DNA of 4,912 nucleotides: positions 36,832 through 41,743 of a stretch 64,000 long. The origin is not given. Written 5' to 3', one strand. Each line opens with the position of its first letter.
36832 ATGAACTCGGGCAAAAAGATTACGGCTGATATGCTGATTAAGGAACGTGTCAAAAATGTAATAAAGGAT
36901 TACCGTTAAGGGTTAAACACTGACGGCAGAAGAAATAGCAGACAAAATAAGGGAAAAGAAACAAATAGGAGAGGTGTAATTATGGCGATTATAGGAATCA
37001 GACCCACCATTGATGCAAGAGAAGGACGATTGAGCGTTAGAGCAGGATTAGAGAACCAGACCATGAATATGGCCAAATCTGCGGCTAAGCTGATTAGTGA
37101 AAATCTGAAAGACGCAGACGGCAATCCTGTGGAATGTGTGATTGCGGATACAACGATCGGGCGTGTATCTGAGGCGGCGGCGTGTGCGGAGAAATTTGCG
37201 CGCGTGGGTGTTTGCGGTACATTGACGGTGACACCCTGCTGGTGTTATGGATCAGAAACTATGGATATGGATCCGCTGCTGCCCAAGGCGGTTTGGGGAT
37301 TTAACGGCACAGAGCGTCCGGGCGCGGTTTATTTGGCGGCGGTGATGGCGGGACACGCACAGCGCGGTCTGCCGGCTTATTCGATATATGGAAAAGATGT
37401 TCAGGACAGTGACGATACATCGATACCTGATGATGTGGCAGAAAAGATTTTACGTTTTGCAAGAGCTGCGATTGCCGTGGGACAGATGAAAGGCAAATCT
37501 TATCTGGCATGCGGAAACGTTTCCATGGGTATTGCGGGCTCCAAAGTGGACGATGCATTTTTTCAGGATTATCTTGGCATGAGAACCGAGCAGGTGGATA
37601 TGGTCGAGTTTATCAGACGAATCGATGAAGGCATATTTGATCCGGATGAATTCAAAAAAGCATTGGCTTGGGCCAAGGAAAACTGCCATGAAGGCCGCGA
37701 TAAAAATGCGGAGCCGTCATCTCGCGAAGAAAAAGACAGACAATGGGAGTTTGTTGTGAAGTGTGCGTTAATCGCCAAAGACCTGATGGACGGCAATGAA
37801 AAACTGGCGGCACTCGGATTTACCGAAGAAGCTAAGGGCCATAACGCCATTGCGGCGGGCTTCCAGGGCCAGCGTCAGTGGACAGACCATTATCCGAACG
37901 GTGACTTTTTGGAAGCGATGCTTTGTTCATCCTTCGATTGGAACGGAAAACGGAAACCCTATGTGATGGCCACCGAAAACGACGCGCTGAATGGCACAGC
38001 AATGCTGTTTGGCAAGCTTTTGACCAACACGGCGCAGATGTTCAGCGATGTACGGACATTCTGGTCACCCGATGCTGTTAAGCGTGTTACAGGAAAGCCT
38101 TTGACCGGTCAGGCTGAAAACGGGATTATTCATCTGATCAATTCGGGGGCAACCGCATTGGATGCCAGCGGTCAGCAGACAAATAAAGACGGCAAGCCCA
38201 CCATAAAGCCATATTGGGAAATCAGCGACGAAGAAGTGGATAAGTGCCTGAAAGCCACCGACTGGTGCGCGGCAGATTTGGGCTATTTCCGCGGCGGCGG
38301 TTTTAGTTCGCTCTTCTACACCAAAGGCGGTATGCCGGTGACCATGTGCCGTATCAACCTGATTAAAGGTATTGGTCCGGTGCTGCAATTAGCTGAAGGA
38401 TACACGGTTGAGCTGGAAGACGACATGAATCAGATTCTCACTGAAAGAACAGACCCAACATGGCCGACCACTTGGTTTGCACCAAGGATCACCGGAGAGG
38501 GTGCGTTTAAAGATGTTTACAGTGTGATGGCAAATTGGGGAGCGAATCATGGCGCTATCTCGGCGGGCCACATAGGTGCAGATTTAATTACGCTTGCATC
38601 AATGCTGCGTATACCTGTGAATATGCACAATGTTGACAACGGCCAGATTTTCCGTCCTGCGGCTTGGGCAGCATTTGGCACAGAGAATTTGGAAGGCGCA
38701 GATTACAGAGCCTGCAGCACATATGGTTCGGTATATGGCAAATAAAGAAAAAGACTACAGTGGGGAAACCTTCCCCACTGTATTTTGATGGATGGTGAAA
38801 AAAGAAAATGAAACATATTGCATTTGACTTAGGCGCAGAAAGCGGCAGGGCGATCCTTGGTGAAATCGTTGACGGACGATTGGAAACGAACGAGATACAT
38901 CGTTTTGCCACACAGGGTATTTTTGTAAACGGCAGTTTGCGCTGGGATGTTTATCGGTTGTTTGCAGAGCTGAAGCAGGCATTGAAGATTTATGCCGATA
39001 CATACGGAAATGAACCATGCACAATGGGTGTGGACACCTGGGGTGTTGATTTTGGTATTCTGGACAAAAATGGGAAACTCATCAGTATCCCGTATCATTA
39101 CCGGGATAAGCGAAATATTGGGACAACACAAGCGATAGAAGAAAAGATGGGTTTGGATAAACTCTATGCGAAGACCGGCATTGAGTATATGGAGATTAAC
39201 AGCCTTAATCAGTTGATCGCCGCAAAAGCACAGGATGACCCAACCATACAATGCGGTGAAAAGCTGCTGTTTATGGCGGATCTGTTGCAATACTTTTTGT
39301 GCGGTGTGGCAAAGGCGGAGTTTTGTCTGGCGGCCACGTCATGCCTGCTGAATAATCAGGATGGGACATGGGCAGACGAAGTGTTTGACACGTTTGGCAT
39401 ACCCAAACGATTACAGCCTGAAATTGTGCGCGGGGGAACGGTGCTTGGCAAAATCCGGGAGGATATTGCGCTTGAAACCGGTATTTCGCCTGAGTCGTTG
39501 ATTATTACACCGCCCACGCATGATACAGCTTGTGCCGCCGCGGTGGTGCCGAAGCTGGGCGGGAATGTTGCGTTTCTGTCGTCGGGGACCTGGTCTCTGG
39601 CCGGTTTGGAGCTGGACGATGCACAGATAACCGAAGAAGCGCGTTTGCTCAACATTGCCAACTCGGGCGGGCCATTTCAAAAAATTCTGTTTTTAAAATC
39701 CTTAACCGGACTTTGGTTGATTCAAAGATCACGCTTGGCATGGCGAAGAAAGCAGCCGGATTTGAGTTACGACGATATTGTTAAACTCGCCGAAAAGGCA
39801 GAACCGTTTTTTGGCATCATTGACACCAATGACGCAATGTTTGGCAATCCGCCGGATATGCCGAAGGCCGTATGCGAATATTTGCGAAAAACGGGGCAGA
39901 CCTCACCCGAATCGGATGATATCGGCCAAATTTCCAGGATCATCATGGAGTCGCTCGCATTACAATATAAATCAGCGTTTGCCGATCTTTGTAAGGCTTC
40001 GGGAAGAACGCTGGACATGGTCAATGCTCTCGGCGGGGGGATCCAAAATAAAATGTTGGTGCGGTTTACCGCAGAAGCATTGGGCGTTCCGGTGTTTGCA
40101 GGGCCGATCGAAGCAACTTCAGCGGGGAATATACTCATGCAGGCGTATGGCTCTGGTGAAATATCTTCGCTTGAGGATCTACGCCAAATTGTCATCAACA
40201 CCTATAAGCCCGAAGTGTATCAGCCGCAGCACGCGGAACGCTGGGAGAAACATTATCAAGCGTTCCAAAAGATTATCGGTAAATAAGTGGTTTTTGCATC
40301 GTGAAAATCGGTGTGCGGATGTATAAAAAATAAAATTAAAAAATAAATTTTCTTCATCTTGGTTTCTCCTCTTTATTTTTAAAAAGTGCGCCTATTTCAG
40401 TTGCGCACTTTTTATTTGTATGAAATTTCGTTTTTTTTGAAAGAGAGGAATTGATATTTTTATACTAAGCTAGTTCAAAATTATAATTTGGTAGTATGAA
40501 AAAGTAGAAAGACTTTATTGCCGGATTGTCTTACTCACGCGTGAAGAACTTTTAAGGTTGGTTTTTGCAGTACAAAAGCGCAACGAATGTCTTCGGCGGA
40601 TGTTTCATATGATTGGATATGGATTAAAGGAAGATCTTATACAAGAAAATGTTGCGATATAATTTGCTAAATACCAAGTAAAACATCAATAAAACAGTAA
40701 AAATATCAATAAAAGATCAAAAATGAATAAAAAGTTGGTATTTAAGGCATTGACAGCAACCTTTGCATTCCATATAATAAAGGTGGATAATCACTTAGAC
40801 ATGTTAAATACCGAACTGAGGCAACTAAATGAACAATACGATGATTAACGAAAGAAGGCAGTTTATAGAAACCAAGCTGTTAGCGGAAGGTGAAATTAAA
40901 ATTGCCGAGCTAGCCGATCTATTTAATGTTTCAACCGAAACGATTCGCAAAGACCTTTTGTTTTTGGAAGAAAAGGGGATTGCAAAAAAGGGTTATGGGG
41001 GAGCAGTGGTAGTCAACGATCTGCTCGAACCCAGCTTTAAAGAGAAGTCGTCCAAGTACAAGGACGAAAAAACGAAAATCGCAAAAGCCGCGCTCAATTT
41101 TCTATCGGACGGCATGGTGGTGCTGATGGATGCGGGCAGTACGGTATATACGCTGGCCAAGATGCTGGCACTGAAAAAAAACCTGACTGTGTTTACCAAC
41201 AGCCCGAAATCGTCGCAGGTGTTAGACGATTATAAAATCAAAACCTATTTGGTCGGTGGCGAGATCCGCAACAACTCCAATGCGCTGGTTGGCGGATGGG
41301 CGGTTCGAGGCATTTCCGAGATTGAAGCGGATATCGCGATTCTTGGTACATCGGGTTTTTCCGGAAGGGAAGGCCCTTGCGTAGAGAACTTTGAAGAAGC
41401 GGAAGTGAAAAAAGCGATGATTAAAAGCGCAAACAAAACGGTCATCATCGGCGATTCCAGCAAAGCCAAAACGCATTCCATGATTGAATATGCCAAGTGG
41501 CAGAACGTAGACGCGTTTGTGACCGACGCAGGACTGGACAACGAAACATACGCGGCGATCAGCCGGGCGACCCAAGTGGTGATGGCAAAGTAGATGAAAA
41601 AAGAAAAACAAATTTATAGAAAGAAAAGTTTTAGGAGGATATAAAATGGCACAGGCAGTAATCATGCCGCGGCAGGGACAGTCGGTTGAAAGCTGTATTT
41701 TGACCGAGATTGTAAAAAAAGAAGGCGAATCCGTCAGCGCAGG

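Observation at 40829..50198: DeoR-controlled operon joins a complete lipoamide E2-E3-E1 complex to SorE-like and SrlD-like dehydrogenases and a PHP phosphoesterase: candidate undescribed oxidative C-C cleavage route for a sugar or polyol derivative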

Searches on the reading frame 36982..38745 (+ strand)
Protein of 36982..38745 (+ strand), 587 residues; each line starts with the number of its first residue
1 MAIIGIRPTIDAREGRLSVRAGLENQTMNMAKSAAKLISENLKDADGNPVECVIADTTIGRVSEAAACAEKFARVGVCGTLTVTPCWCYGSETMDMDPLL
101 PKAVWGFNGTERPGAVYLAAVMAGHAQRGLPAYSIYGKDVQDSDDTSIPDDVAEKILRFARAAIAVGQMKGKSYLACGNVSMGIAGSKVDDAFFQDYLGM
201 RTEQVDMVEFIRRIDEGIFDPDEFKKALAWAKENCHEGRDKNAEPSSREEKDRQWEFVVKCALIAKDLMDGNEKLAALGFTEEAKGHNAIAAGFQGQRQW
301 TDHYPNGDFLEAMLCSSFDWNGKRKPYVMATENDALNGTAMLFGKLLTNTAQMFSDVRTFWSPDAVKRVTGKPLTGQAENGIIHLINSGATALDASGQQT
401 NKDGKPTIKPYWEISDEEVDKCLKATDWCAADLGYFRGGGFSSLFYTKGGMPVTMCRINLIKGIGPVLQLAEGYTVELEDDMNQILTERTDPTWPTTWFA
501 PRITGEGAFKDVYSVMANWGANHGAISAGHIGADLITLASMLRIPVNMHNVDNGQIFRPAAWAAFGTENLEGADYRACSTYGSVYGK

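Call 26: search_protein_families(library=ncbifam, proteins=[window:36982-38745:+], max_evalue=0.00001)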
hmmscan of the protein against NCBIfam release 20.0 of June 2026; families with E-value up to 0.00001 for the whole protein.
window:36982-38745:+ (587 aa): 2 families
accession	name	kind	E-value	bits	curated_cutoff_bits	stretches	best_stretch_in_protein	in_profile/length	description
NF008220.0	PRK10991.1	equivalog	0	1055.1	775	1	3-586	8-590/591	L-fucose isomerase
TIGR01089.1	fucI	equivalog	0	1017.8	850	1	3-585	5-586/587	L-fucose isomerase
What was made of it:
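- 36982..38745 (+): L-fucose isomerase FucI. It scores 1055 bits on NF008220 against a cut-off of 775 (call 26).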

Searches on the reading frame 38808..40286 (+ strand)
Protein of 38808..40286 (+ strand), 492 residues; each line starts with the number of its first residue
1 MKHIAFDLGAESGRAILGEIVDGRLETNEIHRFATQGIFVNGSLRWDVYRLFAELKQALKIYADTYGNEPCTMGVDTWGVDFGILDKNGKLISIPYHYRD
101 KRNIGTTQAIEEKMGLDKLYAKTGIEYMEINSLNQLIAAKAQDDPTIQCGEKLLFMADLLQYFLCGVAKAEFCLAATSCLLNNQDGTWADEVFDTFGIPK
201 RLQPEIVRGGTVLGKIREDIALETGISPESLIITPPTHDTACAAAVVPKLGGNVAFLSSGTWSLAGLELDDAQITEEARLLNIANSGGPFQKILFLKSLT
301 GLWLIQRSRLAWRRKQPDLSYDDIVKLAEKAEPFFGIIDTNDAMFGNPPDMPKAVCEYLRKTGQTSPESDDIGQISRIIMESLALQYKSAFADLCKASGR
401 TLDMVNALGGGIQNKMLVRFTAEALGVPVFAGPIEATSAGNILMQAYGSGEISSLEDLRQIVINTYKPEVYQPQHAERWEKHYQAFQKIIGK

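Call 26: search_protein_families(library=ncbifam, proteins=[window:38808-40286:+], max_evalue=0.00001)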
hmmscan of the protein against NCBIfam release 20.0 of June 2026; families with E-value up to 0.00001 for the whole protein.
window:38808-40286:+ (492 aa): 8 families
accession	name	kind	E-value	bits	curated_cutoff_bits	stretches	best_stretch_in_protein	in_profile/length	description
TIGR02627.1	rhamnulo_kin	equivalog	2.5e-106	356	527.95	1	4-466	1-452/454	rhamnulokinase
NF007925.0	PRK10640.1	equivalog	2.4e-95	319.8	639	1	3-488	6-480/489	rhamnulokinase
TIGR02628.1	fuculo_kin_coli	equivalog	9e-33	113.9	470.9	1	5-264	5-263/465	L-fuculokinase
TIGR01312.1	XylB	equivalog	2.7e-21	75.7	380.25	1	84-275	82-272/481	xylulokinase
NF008187.0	PRK10939.1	equivalog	3.5e-13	49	528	1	107-234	115-240/521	autoinducer-2 kinase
TIGR01311.1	glycerol_kin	equivalog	1.3e-10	40.2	590.35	0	374-487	374-491/496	glycerol kinase GlpK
TIGR01314.1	gntK_FGGY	equivalog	1.8e-10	40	648.55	1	85-234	84-233/505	gluconokinase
NF000756.0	PRK00047.1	subfamily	1.7e-09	36.6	498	0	374-486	376-491/502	glycerol kinase GlpK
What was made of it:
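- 38808..40286 (+): Rhamnulokinase-like FGGY kinase, last gene of the upstream operon; likely supplier of the 6-deoxyketohexose 1-phosphate. It scores 356 bits on the rhamnulokinase model against a cut-off of 528 (call 26).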

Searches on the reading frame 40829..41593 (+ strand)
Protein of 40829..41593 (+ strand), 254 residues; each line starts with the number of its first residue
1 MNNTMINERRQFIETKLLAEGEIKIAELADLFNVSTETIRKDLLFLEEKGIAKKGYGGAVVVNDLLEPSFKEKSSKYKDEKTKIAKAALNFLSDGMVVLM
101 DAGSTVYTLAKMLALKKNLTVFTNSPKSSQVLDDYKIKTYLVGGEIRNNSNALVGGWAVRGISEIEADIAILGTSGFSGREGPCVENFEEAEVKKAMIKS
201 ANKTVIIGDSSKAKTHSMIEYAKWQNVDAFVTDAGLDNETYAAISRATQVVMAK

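Call 3: search_protein_families(library=pfam, proteins=[window:40829-41593:+])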
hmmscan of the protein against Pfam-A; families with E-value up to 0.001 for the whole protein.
window:40829-41593:+ (254 aa): 3 families
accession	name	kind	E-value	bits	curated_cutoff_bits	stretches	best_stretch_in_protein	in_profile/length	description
PF00455.28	DeoRC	-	2.1e-44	151.7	31.8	1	78-233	3-159/160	DeoR C terminal sensor domain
PF08220.18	HTH_DeoR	-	4e-15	55.8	21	1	9-63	1-55/57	DeoR-like helix-turn-helix domain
PF08279.18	HTH_11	-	2.3e-07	31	25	1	11-52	3-48/55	HTH domain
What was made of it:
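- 40829..41593 (+): DeoR-family regulator (HTH_DeoR plus DeoRC sensor domain). Pfam scores are 55.8 and 151.7 bits (call 3).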

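Call 4: search_protein_families(library=ncbifam, proteins=[window:40829-41593:+])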
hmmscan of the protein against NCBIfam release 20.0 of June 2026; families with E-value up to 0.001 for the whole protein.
window:40829-41593:+ (254 aa): 14 families
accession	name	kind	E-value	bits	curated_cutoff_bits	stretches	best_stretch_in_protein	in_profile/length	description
NF041397.1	TranRegGlpR_Halo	equivalog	2.6e-53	181.2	300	1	7-250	4-248/253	HTH-type transcriptional regulator GlpR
NF040755.1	AgaR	equivalog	1.5e-47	161.9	260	1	7-247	5-249/256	transcriptional repressor AgaR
NF007316.0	PRK09802.1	equivalog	9.5e-44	149.6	351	1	6-248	15-261/269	DeoR family transcriptional regulator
NF007753.1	PRK10434.1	equivalog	2.8e-38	131.9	350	1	6-247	3-246/253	glucitol operon DNA-binding transcriptional repressor SrlR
NF040890.1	trans_reg_YgbI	equivalog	5.3e-29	101.5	400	1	7-249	4-247/253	DNA-binding transcriptional repressor YgbI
NF008154.0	PRK10906.1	equivalog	7.7e-27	94.2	331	1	19-234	16-232/252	DeoR/GlpR family transcriptional regulator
NF040887.2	trans_reg_YciT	exception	9.8e-26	90.8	450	1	6-248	1-240/246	DNA-binding transcriptional regulator YciT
NF007720.0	PRK10411.1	equivalog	2.4e-24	86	259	1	5-235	1-234/243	L-fucose operon activator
NF010034.0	PRK13509.1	equivalog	4e-19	69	244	1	8-245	5-242/251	HTH-type transcriptional regulator UlaR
NF007961.0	PRK10681.1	equivalog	1.6e-16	60.5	244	1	16-245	15-244/252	DNA-binding transcriptional repressor DeoR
TIGR02404.1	trehalos_R_Bsub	equivalog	2.4e-05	24.1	211.95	1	12-75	12-79/233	trehalose operon repressor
NF001924.0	PRK00702.1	equivalog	5.3e-05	22.7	192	1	77-138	4-69/223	ribose-5-phosphate isomerase RpiA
TIGR01884.1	cas_HTH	subfamily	0.0003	20.2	60.2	0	16-55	150-189/202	CRISPR-associated CARF protein Csa3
NF003996.0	PRK05472.2-5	equivalog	0.00098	19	138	0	22-57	25-60/209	redox-sensing transcriptional repressor Rex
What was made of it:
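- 40829..41593 (+): It falls below every NCBIfam equivalog cut-off; the best matches are GlpR, AgaR and SrlR (call 4).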
